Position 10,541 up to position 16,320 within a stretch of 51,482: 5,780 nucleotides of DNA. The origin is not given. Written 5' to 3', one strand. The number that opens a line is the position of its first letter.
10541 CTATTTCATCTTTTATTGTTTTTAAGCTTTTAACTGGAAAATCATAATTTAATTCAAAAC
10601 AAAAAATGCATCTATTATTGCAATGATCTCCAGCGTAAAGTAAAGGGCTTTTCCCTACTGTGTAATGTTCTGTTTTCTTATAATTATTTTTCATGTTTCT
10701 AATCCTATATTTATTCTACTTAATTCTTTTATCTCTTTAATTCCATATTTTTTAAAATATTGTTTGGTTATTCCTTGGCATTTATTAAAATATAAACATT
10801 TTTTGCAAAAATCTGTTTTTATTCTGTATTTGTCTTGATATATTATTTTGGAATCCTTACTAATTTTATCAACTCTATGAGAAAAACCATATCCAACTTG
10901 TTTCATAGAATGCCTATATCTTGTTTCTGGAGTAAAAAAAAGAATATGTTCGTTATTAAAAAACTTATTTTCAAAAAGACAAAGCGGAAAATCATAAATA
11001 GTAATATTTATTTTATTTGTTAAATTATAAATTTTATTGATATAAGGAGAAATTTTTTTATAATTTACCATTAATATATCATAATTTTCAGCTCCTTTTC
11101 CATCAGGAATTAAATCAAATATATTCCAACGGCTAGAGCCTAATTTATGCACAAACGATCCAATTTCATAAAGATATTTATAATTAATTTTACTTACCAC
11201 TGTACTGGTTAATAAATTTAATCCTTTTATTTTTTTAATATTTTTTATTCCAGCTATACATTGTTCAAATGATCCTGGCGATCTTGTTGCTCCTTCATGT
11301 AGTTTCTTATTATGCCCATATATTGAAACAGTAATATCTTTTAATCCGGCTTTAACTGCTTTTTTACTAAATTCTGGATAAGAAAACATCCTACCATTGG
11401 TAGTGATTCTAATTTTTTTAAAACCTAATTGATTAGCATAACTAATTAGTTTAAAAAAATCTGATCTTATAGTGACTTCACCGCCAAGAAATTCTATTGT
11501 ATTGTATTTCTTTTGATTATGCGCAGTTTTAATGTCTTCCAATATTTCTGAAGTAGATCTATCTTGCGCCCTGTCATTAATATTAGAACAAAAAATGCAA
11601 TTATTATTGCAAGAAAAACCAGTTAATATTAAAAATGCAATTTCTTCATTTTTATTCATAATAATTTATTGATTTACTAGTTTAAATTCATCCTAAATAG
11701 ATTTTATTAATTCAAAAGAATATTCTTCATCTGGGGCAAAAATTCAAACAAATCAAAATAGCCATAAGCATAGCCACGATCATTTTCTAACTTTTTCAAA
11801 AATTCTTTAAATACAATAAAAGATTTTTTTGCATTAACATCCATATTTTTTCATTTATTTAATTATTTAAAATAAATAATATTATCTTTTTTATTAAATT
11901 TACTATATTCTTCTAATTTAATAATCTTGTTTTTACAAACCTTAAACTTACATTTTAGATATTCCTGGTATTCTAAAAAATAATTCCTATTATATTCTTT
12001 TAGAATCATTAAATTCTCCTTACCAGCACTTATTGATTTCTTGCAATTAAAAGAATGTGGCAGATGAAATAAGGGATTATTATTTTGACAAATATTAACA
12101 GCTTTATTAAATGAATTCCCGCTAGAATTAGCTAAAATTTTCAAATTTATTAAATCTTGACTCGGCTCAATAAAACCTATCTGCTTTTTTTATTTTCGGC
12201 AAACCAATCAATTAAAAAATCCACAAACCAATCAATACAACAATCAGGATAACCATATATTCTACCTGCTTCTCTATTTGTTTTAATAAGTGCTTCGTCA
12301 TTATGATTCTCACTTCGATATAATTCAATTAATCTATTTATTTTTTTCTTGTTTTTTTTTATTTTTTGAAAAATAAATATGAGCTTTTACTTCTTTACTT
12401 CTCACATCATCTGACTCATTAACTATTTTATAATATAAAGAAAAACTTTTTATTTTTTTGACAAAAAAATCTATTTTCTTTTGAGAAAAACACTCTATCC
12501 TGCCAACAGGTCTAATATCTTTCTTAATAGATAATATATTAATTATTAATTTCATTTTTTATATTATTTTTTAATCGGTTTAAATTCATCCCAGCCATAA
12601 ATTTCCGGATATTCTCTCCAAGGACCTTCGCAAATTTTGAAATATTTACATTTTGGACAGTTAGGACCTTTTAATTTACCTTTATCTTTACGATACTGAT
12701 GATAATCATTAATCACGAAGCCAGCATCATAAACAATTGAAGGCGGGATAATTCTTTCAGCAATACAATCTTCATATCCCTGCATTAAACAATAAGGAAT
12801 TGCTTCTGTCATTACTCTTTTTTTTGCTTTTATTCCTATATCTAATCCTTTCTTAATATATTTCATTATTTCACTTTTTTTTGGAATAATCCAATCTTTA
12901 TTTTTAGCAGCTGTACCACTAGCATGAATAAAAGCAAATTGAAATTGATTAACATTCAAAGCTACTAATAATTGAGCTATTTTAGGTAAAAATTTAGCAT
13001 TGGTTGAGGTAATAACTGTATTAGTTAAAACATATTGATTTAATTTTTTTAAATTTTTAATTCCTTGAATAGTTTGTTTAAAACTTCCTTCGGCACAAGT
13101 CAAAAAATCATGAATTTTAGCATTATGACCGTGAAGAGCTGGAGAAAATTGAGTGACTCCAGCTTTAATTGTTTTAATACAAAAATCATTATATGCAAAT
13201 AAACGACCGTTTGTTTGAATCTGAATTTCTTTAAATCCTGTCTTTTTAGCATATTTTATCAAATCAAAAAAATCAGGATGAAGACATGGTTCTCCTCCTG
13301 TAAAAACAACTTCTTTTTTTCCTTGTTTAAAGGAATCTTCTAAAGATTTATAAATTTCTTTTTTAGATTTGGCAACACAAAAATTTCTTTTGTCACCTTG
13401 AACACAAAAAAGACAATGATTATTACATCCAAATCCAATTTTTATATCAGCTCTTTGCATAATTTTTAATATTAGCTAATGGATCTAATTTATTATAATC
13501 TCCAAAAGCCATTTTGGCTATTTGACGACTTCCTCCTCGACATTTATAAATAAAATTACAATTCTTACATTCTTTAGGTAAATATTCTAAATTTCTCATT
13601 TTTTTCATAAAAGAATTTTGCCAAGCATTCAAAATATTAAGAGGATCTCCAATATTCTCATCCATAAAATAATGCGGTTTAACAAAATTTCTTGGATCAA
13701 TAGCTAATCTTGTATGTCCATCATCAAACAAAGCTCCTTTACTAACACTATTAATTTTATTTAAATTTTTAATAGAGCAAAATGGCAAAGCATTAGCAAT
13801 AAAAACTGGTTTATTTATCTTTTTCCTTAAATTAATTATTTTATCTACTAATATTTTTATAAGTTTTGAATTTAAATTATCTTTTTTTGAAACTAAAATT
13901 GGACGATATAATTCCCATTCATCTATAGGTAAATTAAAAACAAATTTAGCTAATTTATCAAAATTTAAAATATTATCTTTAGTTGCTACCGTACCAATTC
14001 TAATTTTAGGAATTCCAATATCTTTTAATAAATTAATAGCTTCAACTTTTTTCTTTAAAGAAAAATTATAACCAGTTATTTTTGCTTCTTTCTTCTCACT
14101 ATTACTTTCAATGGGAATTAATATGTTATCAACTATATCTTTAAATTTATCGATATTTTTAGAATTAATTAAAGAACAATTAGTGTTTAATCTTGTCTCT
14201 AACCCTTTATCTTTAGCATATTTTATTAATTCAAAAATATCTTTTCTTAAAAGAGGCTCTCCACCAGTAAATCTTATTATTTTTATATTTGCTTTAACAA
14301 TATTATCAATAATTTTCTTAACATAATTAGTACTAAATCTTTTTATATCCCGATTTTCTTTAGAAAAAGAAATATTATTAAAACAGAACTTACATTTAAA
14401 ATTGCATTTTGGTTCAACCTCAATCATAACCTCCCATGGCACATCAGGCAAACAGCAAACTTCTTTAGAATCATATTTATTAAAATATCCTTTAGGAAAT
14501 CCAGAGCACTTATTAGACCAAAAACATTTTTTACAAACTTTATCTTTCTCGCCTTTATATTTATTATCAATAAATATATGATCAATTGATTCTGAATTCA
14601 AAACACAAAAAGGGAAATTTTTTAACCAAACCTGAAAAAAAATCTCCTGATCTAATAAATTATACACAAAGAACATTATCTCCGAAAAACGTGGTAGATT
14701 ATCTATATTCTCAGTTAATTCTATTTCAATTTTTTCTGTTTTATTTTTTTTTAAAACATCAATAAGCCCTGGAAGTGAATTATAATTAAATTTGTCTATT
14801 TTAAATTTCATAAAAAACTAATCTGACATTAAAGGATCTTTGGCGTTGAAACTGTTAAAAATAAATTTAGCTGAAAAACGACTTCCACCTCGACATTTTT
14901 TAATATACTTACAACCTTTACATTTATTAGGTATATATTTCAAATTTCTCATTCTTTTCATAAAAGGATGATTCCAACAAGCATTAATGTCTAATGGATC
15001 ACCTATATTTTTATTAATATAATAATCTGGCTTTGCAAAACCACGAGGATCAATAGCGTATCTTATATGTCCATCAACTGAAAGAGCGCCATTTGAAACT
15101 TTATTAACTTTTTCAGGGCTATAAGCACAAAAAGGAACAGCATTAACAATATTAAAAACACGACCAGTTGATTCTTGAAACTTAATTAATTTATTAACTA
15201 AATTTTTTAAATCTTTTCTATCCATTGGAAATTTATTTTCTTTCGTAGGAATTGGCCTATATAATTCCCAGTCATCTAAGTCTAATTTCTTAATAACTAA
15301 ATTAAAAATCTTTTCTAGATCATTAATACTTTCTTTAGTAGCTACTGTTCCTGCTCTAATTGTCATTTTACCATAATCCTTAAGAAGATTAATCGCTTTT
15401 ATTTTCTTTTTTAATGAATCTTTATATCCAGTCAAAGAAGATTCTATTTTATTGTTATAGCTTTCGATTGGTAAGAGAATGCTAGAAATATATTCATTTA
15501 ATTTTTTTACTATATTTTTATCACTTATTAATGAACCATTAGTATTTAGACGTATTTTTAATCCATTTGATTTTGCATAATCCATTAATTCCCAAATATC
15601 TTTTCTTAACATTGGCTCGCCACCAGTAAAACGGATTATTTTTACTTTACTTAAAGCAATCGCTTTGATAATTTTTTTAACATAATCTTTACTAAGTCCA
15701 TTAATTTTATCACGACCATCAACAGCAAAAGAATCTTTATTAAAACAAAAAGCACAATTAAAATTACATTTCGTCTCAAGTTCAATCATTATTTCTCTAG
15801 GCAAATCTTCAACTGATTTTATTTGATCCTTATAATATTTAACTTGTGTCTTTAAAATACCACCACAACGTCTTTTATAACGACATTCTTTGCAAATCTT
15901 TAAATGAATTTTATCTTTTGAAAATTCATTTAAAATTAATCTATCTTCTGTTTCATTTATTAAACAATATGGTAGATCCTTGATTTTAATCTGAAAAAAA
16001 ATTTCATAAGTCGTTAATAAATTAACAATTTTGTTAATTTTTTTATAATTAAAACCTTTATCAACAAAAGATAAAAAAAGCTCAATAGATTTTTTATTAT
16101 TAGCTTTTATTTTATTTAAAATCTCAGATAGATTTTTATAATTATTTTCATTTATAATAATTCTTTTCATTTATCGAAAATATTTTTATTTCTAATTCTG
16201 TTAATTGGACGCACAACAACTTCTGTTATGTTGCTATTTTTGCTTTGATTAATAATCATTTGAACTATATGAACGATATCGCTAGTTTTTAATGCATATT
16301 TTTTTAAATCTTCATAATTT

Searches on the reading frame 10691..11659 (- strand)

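Call 5: search_protein_families(library=pfam, proteins=[window:10691-11659:-], max_evalue=0.01)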
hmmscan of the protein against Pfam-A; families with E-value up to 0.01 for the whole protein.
window:10691-11659:- (322 aa): 3 families
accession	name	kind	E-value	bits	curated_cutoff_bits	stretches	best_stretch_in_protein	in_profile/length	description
PF04055.27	Radical_SAM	-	4.3e-19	69.7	29.5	1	14-166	4-162/166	Radical SAM superfamily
PF13353.11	Fer4_12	-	6.8e-05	23.6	22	1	17-133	15-134/137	4Fe-4S single cluster domain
PF02811.25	PHP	-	0.0011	19.7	26.4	1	70-146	19-71/164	PHP domain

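Call 100: search_protein_families(library=ncbifam, proteins=[window:10691-11659:-], max_evalue=1e-10)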
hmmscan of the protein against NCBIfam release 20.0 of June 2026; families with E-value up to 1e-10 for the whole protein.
window:10691-11659:- (322 aa): 22 families
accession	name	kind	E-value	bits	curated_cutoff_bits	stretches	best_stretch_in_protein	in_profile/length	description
NF038332.1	rSAM_rare_HxsC4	exception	2.8e-48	164.8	500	1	10-311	17-333/335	radical SAM protein HxsC4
TIGR03977.1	rSAM_pair_HxsC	equivalog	4.8e-30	104.4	267.9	1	4-233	23-257/292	His-Xaa-Ser system radical SAM maturase HxsC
TIGR04545.1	rSAM_ahbD_hemeb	equivalog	1e-24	87.6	500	1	15-219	8-210/339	heme b synthase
TIGR04055.1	rSAM_NirJ2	equivalog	1.3e-21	77.4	500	1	15-221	8-211/326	putative heme d1 biosynthesis radical SAM protein NirJ2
TIGR04133.1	rSAM_w_lipo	hypoth_equivalog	2.2e-21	76.2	425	1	16-210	33-231/350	TIGR04133 family radical SAM/SPASM protein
TIGR02668.1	moaA_archaeal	equivalog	4.5e-20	71.8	325.25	1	16-210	19-213/303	GTP 3',8-cyclase MoaA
TIGR04053.2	TIGR04053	equivalog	3.5e-19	69.3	395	1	35-211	42-214/366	TIGR04053 family radical SAM/SPASM domain-containing protein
NF001199.0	PRK00164.2-1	equivalog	1e-16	61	231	1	16-174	21-179/308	GTP 3',8-cyclase MoaA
TIGR04466.1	rSAM_BlsE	equivalog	2.6e-16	60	400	1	16-181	12-173/327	cytosylglucuronate decarboxylase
NF045646.2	rSAM_Se_TrsS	equivalog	2.7e-16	59.2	490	1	15-170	94-251/441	radical SAM (seleno)protein TrsS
TIGR04317.1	W_rSAM_matur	equivalog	1.1e-15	57.7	380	1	16-216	13-216/349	tungsten cofactor oxidoreductase radical SAM maturase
TIGR03962.1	mycofact_rSAM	equivalog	1.3e-15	57.4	265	1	14-198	19-200/339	mycofactocin radical SAM maturase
TIGR03913.1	rad_SAM_trio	equivalog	2.7e-15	55.7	591.75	1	15-212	27-223/477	GDL motif peptide-associated radical SAM/SPASM maturase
NF045702.1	rSAM_GDGT_ether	equivalog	1.1e-14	53.9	450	1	15-169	94-252/486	tetraether lipid synthase Tes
NF050035.1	rSAM_WgK_link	exception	1.3e-14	53.9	650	1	16-216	18-215/367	radical SAM/SPASM peptide maturase WgkB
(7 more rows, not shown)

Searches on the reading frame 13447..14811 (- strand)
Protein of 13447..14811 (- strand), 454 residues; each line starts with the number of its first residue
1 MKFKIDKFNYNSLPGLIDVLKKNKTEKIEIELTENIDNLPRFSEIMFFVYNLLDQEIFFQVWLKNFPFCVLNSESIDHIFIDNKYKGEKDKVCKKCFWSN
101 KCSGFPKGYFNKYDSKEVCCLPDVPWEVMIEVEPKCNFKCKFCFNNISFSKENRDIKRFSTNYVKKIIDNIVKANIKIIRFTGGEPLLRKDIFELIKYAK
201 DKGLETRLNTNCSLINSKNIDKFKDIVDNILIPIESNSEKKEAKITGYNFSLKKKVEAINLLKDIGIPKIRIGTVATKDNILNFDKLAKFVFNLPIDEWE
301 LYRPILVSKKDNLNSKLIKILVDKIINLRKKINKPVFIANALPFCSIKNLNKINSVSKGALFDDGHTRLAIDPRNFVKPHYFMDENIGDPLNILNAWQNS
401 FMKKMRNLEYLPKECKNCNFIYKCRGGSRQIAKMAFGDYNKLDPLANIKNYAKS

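Call 5: search_protein_families(library=pfam, proteins=[window:13447-14811:-], max_evalue=0.01)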
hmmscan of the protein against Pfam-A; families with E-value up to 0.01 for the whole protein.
window:13447-14811:- (454 aa): 2 families
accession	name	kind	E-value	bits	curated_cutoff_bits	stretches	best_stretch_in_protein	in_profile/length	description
PF04055.27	Radical_SAM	-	4.4e-23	82.7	29.5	1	134-275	5-149/166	Radical SAM superfamily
PF13353.11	Fer4_12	-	1.7e-10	41.8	22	1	135-245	14-124/137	4Fe-4S single cluster domain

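Call 100: search_protein_families(library=ncbifam, proteins=[window:13447-14811:-], max_evalue=1e-10)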
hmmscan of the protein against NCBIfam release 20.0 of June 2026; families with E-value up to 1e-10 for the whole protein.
window:13447-14811:- (454 aa): 31 families (the best 25 are shown)
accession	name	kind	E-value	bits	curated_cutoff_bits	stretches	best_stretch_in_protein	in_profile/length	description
TIGR04055.1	rSAM_NirJ2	equivalog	9.6e-32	110.8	500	1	134-443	8-319/326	putative heme d1 biosynthesis radical SAM protein NirJ2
TIGR04545.1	rSAM_ahbD_hemeb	equivalog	2.8e-29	102.6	500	1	130-316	4-187/339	heme b synthase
TIGR04347.1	pseudo_SAM_Halo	equivalog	4.3e-26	92.1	525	1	128-303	40-211/390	TIGR04347 family pseudo-SAM/SPASM protein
TIGR02109.1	PQQ_syn_pqqE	equivalog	1.2e-25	90.2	381.35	1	124-301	5-179/358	pyrroloquinoline quinone biosynthesis protein PqqE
TIGR04053.2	TIGR04053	equivalog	8.3e-25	87.8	395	1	125-309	7-191/366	TIGR04053 family radical SAM/SPASM domain-containing protein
NF045574.1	sacti_mat_StsB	exception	2.9e-23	82.5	625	1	132-298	102-263/466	StsB family radical SAM/SPASM domain sactipeptide maturase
TIGR04051.1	rSAM_NirJ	equivalog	9.3e-23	80.7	515.45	1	133-298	9-170/354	heme d1 biosynthesis radical SAM protein NirJ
NF038283.1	viperin_w_prok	equivalog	3.9e-22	78.7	180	1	134-311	10-195/281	viperin family antiviral radical SAM protein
TIGR03962.1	mycofact_rSAM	equivalog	5.6e-22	78.4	265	1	128-289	14-171/339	mycofactocin radical SAM maturase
TIGR02666.1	moaA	equivalog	1e-21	77.3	284.05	1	130-289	14-178/336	GTP 3',8-cyclase MoaA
TIGR04317.1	W_rSAM_matur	equivalog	1.2e-21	77.2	380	1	127-298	5-178/349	tungsten cofactor oxidoreductase radical SAM maturase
TIGR04303.1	GeoRSP_rSAM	equivalog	8.9e-21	74.8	400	1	128-444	7-322/325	GeoRSP system radical SAM/SPASM protein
TIGR04546.1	rSAM_ahbC_deAc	equivalog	2.6e-19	69.3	650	1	128-289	41-198/390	12,18-didecarboxysiroheme deacetylase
TIGR04054.1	rSAM_NirJ1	equivalog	2.7e-19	69.1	650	1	128-302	38-208/387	putative heme d1 biosynthesis radical SAM protein NirJ1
TIGR02668.1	moaA_archaeal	equivalog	1.2e-18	67.2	325.25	1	128-292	12-174/303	GTP 3',8-cyclase MoaA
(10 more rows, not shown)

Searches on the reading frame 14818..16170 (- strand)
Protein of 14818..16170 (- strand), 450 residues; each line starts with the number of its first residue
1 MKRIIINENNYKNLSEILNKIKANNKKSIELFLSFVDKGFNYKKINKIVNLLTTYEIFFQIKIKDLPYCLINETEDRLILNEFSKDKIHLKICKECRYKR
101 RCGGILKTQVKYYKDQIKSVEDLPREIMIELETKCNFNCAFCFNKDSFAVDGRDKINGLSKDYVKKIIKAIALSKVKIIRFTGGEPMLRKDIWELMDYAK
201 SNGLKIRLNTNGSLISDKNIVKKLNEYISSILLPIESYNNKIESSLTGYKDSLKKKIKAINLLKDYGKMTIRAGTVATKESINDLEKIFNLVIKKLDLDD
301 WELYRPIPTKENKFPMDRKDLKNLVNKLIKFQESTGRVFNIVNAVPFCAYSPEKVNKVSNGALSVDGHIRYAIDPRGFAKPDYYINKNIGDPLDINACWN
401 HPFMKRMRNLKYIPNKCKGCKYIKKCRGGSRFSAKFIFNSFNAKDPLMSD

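Call 5: search_protein_families(library=pfam, proteins=[window:14818-16170:-], max_evalue=0.01)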
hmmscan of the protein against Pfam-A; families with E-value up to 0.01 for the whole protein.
window:14818-16170:- (450 aa): 2 families
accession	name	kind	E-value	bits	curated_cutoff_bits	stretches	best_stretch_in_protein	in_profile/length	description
PF04055.27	Radical_SAM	-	1.3e-23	84.4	29.5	1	133-291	5-165/166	Radical SAM superfamily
PF13353.11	Fer4_12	-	1e-07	32.7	22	1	134-215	14-94/137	4Fe-4S single cluster domain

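Call 10: search_protein_families(library=ncbifam, proteins=[window:14818-16170:-], max_evalue=0.001)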
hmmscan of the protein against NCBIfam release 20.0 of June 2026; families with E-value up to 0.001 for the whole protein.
window:14818-16170:- (450 aa): 66 families (the best 25 are shown)
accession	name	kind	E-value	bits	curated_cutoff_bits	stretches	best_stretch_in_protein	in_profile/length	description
TIGR04055.1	rSAM_NirJ2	equivalog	4.8e-31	108.5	500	1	133-446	8-320/326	putative heme d1 biosynthesis radical SAM protein NirJ2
TIGR04545.1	rSAM_ahbD_hemeb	equivalog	2.3e-25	89.8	500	1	128-311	3-180/339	heme b synthase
TIGR04347.1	pseudo_SAM_Halo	equivalog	4.9e-24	85.3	525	1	127-295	40-202/390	TIGR04347 family pseudo-SAM/SPASM protein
TIGR04317.1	W_rSAM_matur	equivalog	2.3e-23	82.9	380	1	124-313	3-191/349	tungsten cofactor oxidoreductase radical SAM maturase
TIGR04303.1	GeoRSP_rSAM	equivalog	1.1e-21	77.7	400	1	127-446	7-322/325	GeoRSP system radical SAM/SPASM protein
TIGR04053.2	TIGR04053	equivalog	1.1e-21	77.5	395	1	121-334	4-216/366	TIGR04053 family radical SAM/SPASM domain-containing protein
NF038283.1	viperin_w_prok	equivalog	3.7e-21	75.5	180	1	132-316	9-201/281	viperin family antiviral radical SAM protein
TIGR04546.1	rSAM_ahbC_deAc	equivalog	6.5e-21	74.6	650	1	130-294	44-202/390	12,18-didecarboxysiroheme deacetylase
TIGR03962.1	mycofact_rSAM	equivalog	1.1e-20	74.1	265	1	124-445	11-328/339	mycofactocin radical SAM maturase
TIGR04054.1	rSAM_NirJ1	equivalog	4.1e-20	71.8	650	1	130-294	41-199/387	putative heme d1 biosynthesis radical SAM protein NirJ1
TIGR04051.1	rSAM_NirJ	equivalog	6.8e-20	71.3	515.45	1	130-293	7-164/354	heme d1 biosynthesis radical SAM protein NirJ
TIGR02109.1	PQQ_syn_pqqE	equivalog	1e-19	70.7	381.35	1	123-302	5-178/358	pyrroloquinoline quinone biosynthesis protein PqqE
NF045574.1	sacti_mat_StsB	exception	2e-19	69.8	625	1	117-298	88-261/466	StsB family radical SAM/SPASM domain sactipeptide maturase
TIGR02666.1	moaA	equivalog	2.9e-19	69.2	284.05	1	129-284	14-170/336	GTP 3',8-cyclase MoaA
TIGR02668.1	moaA_archaeal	equivalog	3e-19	69.2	325.25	1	126-330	11-212/303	GTP 3',8-cyclase MoaA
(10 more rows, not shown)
